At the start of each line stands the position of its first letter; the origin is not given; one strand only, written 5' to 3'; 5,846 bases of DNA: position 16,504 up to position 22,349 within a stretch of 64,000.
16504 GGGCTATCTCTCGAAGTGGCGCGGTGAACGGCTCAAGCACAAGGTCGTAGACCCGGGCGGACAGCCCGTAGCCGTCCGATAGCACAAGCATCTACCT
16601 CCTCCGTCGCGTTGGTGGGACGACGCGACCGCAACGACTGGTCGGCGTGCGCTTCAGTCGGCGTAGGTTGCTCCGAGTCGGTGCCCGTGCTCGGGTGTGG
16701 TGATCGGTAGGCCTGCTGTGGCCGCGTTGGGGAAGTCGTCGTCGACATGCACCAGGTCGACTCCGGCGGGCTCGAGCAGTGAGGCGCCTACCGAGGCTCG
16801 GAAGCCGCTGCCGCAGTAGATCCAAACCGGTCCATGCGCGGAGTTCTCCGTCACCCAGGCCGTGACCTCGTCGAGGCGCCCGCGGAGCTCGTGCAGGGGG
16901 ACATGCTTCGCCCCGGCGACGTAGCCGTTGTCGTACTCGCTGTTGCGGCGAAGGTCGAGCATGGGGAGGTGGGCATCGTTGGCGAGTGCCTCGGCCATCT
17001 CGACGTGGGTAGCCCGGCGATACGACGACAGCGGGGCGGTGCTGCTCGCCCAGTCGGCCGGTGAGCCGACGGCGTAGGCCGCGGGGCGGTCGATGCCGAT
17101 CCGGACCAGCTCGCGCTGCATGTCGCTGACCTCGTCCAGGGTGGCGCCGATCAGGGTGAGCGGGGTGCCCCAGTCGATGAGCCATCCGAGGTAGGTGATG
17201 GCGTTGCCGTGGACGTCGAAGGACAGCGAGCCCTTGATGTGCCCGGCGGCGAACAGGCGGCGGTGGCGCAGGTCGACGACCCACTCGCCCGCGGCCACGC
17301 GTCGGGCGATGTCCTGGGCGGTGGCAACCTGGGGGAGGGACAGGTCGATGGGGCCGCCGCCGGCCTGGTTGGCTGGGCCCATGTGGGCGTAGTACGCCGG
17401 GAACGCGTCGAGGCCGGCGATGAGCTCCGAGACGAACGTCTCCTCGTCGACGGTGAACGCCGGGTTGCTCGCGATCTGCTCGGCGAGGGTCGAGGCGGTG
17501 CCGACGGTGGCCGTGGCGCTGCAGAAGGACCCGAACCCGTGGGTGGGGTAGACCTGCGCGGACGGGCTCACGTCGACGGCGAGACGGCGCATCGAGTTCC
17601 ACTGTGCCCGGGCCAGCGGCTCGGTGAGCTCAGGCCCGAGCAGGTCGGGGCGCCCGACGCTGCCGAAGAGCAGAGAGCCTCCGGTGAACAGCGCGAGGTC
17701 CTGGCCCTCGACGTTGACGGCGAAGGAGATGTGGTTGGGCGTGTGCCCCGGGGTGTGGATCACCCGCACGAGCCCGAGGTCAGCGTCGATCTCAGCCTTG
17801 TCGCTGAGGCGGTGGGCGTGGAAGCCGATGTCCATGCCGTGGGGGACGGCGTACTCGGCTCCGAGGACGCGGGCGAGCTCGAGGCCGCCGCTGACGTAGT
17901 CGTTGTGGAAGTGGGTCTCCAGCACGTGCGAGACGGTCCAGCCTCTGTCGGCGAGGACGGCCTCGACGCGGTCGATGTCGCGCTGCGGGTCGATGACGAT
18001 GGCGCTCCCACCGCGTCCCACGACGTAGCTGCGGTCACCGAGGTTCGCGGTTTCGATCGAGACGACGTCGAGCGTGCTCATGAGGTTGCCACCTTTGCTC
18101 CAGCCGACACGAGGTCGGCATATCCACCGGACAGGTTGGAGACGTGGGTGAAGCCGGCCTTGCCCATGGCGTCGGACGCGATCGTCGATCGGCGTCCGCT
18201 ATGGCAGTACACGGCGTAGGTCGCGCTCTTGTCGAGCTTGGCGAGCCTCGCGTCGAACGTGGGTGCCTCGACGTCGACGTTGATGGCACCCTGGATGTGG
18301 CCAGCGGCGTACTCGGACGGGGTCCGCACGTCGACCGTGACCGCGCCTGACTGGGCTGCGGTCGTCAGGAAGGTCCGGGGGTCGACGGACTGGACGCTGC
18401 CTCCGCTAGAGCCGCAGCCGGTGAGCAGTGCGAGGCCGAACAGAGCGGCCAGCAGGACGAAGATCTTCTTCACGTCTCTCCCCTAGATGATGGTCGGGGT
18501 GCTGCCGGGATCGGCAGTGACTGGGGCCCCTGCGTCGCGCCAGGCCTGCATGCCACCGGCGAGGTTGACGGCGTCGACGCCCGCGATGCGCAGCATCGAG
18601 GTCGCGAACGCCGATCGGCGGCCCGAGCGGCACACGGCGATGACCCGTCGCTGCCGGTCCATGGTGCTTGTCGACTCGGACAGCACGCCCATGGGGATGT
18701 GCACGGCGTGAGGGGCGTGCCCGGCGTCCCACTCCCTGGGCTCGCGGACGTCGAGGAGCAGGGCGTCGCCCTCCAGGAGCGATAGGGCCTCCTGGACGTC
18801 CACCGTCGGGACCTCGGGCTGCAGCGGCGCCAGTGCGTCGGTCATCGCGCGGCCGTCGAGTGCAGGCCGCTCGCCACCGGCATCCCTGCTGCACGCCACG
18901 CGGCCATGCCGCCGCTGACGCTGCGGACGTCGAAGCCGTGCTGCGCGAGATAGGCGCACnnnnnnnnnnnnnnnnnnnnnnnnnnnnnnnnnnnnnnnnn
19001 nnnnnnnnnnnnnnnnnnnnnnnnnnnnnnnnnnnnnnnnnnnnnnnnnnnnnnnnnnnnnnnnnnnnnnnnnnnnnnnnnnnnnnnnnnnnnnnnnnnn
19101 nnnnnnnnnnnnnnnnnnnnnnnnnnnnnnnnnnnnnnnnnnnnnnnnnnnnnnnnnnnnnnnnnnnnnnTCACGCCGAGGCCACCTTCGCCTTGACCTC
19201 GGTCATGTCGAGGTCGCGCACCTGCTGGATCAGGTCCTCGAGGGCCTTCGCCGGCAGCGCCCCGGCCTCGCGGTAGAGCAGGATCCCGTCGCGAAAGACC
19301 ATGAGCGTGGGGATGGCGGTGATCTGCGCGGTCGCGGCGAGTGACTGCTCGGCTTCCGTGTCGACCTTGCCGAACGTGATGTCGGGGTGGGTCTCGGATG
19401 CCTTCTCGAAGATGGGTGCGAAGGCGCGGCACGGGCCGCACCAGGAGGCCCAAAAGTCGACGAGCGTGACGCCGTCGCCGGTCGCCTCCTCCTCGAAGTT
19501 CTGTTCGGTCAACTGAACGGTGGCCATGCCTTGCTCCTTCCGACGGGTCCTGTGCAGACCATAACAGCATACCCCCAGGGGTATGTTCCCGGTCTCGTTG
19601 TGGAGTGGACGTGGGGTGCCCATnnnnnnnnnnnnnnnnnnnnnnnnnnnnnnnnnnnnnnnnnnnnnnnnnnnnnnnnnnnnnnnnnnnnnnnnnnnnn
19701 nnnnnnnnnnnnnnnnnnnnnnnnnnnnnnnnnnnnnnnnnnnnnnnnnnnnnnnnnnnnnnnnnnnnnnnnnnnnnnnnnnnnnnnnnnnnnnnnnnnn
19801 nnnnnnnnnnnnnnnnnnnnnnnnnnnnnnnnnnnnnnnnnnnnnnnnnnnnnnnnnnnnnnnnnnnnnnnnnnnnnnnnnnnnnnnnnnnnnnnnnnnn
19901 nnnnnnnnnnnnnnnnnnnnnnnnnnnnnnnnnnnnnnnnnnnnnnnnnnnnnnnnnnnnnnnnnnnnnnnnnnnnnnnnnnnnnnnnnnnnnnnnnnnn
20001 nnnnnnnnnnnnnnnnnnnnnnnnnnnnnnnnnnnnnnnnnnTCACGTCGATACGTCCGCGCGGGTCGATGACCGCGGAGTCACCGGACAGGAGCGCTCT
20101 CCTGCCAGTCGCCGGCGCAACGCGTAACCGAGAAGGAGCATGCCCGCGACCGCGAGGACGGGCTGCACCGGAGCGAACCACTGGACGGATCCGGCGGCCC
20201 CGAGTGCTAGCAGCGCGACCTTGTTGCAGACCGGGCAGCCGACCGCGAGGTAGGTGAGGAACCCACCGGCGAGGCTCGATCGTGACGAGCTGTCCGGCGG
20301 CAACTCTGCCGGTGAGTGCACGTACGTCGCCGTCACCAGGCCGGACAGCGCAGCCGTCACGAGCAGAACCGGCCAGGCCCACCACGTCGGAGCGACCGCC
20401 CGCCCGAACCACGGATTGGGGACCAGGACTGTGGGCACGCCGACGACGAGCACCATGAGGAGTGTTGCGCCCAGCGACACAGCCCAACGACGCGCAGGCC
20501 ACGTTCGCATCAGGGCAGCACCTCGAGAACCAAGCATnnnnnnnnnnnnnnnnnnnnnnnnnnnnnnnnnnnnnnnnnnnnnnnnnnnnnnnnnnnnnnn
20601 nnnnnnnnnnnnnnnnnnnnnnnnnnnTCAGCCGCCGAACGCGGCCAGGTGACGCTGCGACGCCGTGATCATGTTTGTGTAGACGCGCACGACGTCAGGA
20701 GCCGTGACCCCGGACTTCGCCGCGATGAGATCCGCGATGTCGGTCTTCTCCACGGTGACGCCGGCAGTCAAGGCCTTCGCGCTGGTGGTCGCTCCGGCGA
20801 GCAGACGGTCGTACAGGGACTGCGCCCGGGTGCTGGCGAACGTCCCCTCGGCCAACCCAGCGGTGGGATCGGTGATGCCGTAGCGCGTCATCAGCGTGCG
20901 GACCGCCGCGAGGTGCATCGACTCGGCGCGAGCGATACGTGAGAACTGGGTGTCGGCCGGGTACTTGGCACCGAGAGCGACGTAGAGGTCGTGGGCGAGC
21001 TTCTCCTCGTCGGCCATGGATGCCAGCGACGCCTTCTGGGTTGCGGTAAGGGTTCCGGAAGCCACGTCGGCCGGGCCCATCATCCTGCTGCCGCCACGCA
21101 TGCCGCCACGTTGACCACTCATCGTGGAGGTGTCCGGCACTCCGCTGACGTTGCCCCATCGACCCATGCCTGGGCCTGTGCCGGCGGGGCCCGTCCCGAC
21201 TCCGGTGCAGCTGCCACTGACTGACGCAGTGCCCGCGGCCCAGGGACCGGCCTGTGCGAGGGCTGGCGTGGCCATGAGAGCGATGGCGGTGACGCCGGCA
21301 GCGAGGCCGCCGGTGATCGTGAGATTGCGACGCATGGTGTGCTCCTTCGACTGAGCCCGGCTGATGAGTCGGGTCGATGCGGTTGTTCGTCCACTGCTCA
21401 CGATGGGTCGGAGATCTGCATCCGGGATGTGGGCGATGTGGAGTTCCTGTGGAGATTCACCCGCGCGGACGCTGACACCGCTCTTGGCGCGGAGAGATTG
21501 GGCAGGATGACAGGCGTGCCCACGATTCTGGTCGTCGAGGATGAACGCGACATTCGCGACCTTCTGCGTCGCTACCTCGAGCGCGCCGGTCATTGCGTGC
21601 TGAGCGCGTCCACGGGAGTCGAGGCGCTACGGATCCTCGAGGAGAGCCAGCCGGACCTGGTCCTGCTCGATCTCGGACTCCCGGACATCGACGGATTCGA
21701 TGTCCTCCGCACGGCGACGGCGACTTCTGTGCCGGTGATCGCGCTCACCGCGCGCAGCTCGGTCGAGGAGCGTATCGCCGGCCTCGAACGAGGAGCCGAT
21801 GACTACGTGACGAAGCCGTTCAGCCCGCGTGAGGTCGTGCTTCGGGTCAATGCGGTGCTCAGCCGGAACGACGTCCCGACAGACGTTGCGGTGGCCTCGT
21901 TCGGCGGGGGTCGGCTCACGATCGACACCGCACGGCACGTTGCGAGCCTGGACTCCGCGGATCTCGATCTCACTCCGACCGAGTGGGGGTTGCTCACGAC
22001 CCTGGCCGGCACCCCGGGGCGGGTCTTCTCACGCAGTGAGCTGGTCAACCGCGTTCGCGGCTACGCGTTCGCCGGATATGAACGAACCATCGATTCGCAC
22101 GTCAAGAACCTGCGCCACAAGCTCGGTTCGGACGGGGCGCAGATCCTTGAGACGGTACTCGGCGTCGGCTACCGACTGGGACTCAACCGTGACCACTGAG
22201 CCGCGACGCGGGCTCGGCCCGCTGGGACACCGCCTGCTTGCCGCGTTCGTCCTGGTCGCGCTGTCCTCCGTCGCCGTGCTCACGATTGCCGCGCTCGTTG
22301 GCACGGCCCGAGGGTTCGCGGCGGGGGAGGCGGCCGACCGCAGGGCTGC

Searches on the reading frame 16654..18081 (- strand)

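Call 21: search_protein_families(library=pfam, proteins=[window:16654-18081:-], max_evalue=0.01)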
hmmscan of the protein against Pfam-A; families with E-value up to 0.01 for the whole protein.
window:16654-18081:- (475 aa): 2 families
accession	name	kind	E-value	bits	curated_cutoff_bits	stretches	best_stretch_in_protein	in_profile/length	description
PF00581.25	Rhodanese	-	4.2e-12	46.8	22.2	1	362-445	5-90/102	Rhodanese-like domain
PF00753.33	Lactamase_B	-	3.4e-08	34.1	22.7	1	18-160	8-173/196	Metallo-beta-lactamase superfamily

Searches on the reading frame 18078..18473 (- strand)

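Call 21: search_protein_families(library=pfam, proteins=[window:18078-18473:-], max_evalue=0.01)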
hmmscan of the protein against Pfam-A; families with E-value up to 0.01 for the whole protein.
window:18078-18473:- (131 aa): 2 families
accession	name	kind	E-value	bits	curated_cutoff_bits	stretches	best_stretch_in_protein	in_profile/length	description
PF00581.25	Rhodanese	-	9.8e-19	68.1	22.2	1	43-121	13-99/102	Rhodanese-like domain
PF14030.11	DUF4245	-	0.0017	18.8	30.1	1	5-63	14-69/165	Protein of unknown function (DUF4245)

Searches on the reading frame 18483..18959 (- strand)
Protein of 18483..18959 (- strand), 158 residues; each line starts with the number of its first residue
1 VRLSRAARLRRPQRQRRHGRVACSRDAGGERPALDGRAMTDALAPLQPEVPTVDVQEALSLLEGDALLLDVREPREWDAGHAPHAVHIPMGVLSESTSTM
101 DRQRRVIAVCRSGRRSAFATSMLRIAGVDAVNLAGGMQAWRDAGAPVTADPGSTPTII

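Call 21: search_protein_families(library=pfam, proteins=[window:18483-18959:-], max_evalue=0.01)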
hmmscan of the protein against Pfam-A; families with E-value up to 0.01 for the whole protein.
window:18483-18959:- (158 aa): 1 family
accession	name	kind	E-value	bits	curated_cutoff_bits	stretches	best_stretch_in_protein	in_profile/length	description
PF00581.25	Rhodanese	-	4.1e-17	62.9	22.2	1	55-142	2-101/102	Rhodanese-like domain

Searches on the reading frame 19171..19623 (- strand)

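Call 21: search_protein_families(library=pfam, proteins=[window:19171-19623:-], max_evalue=0.01)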
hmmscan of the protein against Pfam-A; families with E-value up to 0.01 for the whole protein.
window:19171-19623:- (150 aa): 6 families
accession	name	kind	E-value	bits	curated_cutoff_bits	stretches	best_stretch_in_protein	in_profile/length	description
PF00085.26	Thioredoxin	-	2.2e-25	89.1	23.5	1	35-133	2-102/103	Thioredoxin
PF14595.12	Thioredoxin_9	-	8.7e-07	29.3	25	1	30-129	20-123/129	Thioredoxin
PF13905.12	Thioredoxin_8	-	1.9e-06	28.5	27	1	52-78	3-29/94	Thioredoxin-like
PF13098.12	Thioredoxin_2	-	1.7e-05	25.6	27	1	53-131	8-103/104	Thioredoxin-like domain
PF08534.16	Redoxin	-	2.7e-05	24.4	26.6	1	38-78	16-57/148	Redoxin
PF04756.19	OST3_OST6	-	0.0028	17.5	27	1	61-111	45-103/294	OST3 / OST6 family, transporter family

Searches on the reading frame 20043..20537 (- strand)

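Call 100: search_protein_families(library=pfam, proteins=[window:20043-20537:-], max_evalue=0.1)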
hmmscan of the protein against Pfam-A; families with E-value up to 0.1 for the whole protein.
window:20043-20537:- (164 aa): 1 family
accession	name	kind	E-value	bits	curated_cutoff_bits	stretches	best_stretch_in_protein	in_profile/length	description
PF06687.17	SUR7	-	0.051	13.7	29.6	1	20-79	115-171/201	SUR7/PalI family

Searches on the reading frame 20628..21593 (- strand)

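Call 3: search_protein_families(library=pfam, proteins=[window:20628-21593:-], max_evalue=0.1)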
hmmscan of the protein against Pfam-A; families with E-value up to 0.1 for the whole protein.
window:20628-21593:- (321 aa): 1 family
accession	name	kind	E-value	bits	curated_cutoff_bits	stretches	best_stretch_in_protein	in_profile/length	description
PF09968.15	DUF2202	-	1.2e-26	93.9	22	1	190-319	5-134/162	Uncharacterized protein domain (DUF2202)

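Call 4: search_protein_families(library=ncbifam, proteins=[window:20628-21593:-], max_evalue=0.1)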
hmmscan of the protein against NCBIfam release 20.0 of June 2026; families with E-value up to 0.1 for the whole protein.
window:20628-21593:- (321 aa): 1 family
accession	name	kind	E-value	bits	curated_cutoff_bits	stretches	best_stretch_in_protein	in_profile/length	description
TIGR01201.1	HU_rel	subfamily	0.097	12.5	68.6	0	280-317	30-67/170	HU family DNA-binding protein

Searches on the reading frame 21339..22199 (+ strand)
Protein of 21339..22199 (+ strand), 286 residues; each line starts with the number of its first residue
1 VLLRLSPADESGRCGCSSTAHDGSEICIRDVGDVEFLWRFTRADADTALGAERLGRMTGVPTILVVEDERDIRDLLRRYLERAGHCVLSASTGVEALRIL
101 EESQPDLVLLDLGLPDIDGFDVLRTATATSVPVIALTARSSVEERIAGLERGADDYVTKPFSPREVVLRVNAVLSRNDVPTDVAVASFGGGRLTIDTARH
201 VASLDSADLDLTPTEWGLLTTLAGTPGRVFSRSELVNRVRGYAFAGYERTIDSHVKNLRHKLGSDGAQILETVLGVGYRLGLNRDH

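Call 100: search_protein_families(library=pfam, proteins=[window:21339-22199:+], max_evalue=0.1)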
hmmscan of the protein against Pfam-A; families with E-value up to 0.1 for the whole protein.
window:21339-22199:+ (286 aa): 3 families
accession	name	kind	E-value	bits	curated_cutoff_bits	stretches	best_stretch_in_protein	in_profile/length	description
PF00072.30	Response_reg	-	5.5e-28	97.8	30.2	1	63-170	1-110/111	Response regulator receiver domain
PF00486.34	Trans_reg_C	-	5.7e-21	74.8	26.2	1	208-280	3-77/77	Transcriptional regulatory protein, C terminal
PF20803.2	PaaX_M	-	0.04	14.4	24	0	65-98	15-48/83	PaaX protein central Cas2-like domain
